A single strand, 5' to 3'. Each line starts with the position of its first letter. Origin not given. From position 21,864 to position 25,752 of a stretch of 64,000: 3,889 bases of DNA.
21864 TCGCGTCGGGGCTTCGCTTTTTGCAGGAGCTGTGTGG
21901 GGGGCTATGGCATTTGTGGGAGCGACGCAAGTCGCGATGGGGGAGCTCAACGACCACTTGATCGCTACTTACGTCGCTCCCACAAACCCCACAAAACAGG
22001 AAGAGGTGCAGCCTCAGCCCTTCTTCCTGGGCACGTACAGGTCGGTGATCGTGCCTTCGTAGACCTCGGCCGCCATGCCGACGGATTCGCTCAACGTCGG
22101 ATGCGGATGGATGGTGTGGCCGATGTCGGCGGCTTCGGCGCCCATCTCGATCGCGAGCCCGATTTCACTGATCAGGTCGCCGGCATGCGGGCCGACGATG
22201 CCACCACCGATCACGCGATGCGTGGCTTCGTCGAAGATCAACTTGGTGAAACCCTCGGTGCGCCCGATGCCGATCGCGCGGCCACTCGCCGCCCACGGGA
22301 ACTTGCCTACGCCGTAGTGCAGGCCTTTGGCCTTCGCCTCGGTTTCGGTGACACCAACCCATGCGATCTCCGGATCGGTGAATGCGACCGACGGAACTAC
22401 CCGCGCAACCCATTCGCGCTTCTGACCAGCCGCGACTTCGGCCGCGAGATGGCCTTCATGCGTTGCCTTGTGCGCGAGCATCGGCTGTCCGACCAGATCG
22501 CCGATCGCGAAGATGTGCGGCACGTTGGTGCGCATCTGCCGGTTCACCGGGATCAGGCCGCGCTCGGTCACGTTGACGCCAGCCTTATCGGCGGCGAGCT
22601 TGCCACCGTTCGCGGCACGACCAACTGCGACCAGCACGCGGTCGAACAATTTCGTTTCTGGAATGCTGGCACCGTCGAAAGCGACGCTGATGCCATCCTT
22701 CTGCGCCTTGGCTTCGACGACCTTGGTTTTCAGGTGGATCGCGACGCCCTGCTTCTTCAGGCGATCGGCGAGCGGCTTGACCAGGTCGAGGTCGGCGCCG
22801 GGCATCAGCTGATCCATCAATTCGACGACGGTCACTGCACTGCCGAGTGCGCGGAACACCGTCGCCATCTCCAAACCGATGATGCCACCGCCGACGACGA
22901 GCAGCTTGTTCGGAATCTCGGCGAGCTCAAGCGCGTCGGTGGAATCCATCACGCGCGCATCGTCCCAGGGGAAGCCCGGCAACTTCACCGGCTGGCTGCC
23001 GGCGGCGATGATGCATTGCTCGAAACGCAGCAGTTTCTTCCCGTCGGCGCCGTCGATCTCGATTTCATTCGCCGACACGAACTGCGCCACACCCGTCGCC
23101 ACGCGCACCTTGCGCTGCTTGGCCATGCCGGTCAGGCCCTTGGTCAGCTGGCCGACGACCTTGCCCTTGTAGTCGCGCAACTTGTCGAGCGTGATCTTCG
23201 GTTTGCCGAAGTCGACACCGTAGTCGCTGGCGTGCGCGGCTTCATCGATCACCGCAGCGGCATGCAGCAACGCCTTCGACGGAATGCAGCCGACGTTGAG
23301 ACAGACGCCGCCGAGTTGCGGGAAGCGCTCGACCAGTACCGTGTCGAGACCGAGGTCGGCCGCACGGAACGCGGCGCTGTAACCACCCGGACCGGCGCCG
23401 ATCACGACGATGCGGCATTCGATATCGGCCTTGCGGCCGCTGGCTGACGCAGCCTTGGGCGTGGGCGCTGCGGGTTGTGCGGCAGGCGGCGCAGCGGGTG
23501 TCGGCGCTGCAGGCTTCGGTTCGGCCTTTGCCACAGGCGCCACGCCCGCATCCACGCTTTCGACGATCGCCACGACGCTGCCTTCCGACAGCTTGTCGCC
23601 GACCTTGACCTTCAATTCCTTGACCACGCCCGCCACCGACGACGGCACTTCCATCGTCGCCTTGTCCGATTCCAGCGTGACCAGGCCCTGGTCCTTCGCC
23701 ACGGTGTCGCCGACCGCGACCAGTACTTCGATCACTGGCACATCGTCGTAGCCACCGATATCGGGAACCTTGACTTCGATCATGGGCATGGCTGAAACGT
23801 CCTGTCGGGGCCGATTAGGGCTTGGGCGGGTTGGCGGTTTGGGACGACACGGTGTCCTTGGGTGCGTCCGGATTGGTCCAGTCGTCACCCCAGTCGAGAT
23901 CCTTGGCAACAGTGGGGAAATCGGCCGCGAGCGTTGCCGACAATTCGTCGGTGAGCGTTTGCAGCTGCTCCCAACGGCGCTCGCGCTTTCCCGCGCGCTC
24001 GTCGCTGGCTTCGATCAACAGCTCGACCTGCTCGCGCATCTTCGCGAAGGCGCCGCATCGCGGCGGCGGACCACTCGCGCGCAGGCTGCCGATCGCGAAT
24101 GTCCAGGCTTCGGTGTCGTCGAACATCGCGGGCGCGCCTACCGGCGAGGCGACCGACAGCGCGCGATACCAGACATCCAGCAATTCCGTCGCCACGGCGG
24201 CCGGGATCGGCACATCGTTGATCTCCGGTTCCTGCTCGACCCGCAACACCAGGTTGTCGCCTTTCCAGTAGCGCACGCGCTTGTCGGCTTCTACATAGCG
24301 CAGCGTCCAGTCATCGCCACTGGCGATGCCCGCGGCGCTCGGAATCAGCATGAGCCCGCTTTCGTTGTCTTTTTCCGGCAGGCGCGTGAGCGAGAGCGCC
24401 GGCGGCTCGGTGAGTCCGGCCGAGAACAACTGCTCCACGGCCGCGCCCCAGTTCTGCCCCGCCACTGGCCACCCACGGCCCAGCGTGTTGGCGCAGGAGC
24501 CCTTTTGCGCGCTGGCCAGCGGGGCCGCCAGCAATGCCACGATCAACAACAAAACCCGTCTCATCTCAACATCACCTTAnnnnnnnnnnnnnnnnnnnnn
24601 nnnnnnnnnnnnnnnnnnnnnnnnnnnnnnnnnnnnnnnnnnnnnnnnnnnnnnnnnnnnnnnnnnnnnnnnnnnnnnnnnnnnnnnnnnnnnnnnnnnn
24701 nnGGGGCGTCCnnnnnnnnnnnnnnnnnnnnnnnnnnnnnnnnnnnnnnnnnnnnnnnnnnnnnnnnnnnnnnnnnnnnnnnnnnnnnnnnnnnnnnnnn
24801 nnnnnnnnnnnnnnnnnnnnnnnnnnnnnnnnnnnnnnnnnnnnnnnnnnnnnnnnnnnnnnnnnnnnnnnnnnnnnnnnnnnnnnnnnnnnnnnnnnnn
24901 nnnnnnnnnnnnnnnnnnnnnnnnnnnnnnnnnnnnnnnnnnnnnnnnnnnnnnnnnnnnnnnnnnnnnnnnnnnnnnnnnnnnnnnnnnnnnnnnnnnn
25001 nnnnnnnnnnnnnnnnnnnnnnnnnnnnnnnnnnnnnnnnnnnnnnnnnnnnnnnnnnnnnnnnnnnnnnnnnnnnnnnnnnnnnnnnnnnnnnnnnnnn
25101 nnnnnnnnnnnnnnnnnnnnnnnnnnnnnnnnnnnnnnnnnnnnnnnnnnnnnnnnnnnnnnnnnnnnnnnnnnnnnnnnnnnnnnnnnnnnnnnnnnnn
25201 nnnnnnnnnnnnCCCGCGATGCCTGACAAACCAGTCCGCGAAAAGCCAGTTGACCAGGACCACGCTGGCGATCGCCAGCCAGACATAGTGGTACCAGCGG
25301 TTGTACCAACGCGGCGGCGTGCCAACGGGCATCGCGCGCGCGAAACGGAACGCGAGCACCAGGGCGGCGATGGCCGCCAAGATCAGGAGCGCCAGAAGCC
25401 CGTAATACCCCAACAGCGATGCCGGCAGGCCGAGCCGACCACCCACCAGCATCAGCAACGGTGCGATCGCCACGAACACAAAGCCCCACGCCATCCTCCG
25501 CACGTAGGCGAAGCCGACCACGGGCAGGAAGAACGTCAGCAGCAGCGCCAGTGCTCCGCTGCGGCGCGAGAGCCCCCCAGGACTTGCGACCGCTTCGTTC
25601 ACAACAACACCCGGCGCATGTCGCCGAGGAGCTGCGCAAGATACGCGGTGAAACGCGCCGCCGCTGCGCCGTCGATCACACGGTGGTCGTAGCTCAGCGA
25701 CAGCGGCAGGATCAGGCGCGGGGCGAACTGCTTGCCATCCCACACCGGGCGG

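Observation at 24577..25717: lepB-like gene inserted between aceF and the downstream gene inside a 92-bp direct duplication of the aceF 3' end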

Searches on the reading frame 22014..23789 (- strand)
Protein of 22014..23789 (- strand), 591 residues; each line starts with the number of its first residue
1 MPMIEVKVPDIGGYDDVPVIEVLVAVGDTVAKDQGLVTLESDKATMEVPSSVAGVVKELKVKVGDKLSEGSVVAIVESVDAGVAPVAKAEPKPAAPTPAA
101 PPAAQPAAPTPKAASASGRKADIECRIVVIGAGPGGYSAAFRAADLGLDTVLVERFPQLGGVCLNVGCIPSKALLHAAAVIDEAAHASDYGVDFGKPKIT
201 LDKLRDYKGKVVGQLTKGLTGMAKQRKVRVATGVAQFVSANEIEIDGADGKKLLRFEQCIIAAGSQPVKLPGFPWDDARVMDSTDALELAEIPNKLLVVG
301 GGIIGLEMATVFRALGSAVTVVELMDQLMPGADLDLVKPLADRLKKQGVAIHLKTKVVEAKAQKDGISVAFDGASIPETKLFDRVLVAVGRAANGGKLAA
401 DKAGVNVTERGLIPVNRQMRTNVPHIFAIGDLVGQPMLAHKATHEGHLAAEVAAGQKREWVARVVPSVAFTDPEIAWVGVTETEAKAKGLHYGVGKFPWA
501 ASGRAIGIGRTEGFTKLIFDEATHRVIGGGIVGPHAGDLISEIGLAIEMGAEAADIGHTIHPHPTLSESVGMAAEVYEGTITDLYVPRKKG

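Call 9: search_protein_families(library=pfam, proteins=[window:22014-23789:-], max_evalue=0.01)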
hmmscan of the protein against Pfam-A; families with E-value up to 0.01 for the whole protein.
window:22014-23789:- (591 aa): 14 families
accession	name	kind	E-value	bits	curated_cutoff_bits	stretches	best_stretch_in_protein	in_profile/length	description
PF07992.20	Pyr_redox_2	-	7.3e-70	236.1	26.1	1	126-446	2-291/291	Pyridine nucleotide-disulphide oxidoreductase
PF02852.28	Pyr_redox_dim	-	1.9e-37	128.3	25.3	1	465-573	1-109/110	Pyridine nucleotide-disulphide oxidoreductase, dimerisation domain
PF00070.33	Pyr_redox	-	1.9e-23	83.2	22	1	295-367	1-74/82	Pyridine nucleotide-disulphide oxidoreductase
PF00364.28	Biotin_lipoyl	-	8.3e-20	70.8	22.1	1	5-75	2-72/73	Biotin-requiring enzyme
PF13738.12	Pyr_redox_3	-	1.8e-10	41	30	1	253-430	122-305/305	Pyridine nucleotide-disulphide oxidoreductase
PF12831.13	FAD_oxidored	-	2.8e-08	33.9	27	1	127-165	2-40/416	FAD dependent oxidoreductase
PF01262.27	AlaDh_PNT_C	-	1.7e-06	28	23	0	293-325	28-60/214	Alanine dehydrogenase/PNT, C-terminal domain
PF03486.20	HI0933_like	-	1.9e-06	28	50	0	126-160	2-36/244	HI0933-like protein Rossmann domain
PF01134.28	GIDA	-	2.3e-06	27.4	22.1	1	127-186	2-58/391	Glucose inhibited division protein A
PF00890.30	FAD_binding_2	-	8.2e-06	25.7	20.4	1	127-161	2-36/414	FAD binding domain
PF13450.12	NAD_binding_8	-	3.4e-05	24.5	21.9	1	129-163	1-35/68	NAD(P)-binding Rossmann-like domain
PF01266.30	DAO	-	0.00085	19.4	27.9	1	126-160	1-35/353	FAD dependent oxidoreductase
PF01946.23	Thi4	-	0.0073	16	26.2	0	123-169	16-63/235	Thi4 family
PF01597.25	GCV_H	-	0.0089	16.4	22.2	0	23-65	38-80/122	Glycine cleavage H-protein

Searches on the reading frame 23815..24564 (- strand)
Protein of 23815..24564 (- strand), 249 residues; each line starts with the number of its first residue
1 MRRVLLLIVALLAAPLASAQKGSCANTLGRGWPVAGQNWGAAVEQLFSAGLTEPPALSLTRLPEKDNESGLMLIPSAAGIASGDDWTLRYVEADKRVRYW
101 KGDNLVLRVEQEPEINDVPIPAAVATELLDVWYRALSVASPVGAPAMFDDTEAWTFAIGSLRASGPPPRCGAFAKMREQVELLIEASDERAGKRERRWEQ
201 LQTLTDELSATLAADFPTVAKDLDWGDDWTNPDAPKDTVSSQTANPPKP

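Call 9: search_protein_families(library=pfam, proteins=[window:23815-24564:-], max_evalue=0.01)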
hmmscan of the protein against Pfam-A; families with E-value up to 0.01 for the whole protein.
window:23815-24564:- (249 aa): 0 families

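Call 10: search_protein_families(library=ncbifam, proteins=[window:23815-24564:-], max_evalue=0.01)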
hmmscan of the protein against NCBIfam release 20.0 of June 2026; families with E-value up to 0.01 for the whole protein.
window:23815-24564:- (249 aa): 0 families

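Call 28: find_homologous_proteins(query=window:23818-24564:-)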
Query window:23818-24564:- (249 aa): 12 proteins with E <= 0.001 among 3755 candidates.
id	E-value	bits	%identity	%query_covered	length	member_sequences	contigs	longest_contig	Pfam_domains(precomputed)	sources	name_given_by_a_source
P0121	1.3e-154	531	96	100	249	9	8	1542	-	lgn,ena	-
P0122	1.0e-143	495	90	100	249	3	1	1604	-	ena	-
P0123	5.9e-138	476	88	100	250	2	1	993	-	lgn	-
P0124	6.8e-57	211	52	85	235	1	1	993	-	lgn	-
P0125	4.0e-53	198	48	81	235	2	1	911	-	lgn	-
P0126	2.6e-52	196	50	81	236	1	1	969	-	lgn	-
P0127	7.0e-52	194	49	81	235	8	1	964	-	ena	-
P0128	7.6e-52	194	49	79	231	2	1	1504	-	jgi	-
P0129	4.7e-36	143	39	76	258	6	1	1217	-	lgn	-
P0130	4.6e-34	136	38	75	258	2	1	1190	-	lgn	-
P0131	6.7e-33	132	53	51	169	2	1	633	-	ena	-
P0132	7.7e-28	116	42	78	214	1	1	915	-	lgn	-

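Call 30: find_encoding_contigs(protein=P0121, flank=3000, max_places=10)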
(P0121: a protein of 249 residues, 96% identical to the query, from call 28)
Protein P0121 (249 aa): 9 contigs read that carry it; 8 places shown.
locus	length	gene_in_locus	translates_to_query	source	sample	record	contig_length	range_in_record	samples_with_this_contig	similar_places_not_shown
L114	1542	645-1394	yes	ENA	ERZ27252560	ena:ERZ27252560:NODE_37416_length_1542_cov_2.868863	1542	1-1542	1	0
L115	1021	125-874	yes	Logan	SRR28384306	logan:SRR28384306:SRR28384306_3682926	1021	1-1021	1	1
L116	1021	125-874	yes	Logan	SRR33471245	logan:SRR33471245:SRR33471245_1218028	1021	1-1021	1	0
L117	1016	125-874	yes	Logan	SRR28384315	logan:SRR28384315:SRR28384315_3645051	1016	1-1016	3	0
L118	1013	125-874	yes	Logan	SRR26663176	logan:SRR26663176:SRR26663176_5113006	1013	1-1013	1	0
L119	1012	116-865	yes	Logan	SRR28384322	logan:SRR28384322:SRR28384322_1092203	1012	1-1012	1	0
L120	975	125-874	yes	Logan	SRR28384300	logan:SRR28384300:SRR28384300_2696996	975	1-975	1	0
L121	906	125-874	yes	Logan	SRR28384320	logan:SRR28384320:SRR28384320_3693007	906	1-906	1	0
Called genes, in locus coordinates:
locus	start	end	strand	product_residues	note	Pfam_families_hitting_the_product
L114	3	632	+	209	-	?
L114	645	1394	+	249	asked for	-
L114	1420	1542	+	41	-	?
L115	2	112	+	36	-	?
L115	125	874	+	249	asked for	-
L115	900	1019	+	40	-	?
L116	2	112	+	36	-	?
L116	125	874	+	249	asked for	-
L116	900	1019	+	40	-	?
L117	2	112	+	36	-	?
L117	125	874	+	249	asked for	-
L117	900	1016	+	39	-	?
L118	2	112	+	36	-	?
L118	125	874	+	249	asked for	-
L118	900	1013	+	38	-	?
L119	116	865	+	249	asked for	-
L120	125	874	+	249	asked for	-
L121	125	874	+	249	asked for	-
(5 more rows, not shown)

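Call 31: find_encoding_contigs(protein=P0122, flank=3000, max_places=5)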
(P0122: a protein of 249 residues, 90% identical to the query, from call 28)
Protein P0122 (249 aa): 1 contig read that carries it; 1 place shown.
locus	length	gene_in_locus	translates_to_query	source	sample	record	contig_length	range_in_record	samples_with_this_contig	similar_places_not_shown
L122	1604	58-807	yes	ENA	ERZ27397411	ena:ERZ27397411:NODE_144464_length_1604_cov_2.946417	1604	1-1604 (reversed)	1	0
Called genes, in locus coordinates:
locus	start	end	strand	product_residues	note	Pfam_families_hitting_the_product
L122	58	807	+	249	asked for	-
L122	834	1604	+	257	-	?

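Call 32: find_encoding_contigs(protein=P0123, flank=3000, max_places=5)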
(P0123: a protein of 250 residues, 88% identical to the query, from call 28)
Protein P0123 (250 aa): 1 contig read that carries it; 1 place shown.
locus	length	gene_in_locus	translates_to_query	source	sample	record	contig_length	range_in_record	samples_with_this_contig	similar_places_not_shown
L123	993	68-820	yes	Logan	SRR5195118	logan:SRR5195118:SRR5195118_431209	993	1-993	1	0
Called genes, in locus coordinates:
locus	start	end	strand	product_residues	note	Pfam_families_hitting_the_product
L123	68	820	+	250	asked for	-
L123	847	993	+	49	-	?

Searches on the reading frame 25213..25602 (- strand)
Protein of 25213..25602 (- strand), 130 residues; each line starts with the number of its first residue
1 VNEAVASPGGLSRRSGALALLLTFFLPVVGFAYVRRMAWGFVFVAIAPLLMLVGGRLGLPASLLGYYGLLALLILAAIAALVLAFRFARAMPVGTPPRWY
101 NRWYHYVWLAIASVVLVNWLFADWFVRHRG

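Call 60: search_protein_representatives(protein=window:25213-25602:-)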
Query: 130 residues. Proteins with E-value up to 0.001 (for the whole library): 21; up to 1e-10: 2; up to 1e-30: 1. The best 21 are listed.
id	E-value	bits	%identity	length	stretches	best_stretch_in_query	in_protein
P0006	1.5e-34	135.7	58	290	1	1-120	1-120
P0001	3.5e-18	82.7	100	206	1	91-130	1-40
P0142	1.6e-10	57.9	38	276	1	14-121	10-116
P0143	4.7e-10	56.4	42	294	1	13-112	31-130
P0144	3.1e-09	53.7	39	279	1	15-118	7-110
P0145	7.2e-09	52.5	38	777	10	109-129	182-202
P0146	1.5e-07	48.3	41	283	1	18-122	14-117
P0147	2.5e-07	47.6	37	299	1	11-121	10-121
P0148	8.0e-07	45.9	35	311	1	15-116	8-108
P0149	4.1e-06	43.6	37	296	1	15-112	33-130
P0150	3.4e-05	40.6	40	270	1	13-130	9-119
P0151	4.4e-05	40.3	36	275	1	18-113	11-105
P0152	5.2e-05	40.0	39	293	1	12-115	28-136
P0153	9.7e-05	39.2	35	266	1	17-121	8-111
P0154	1.6e-04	38.5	34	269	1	9-114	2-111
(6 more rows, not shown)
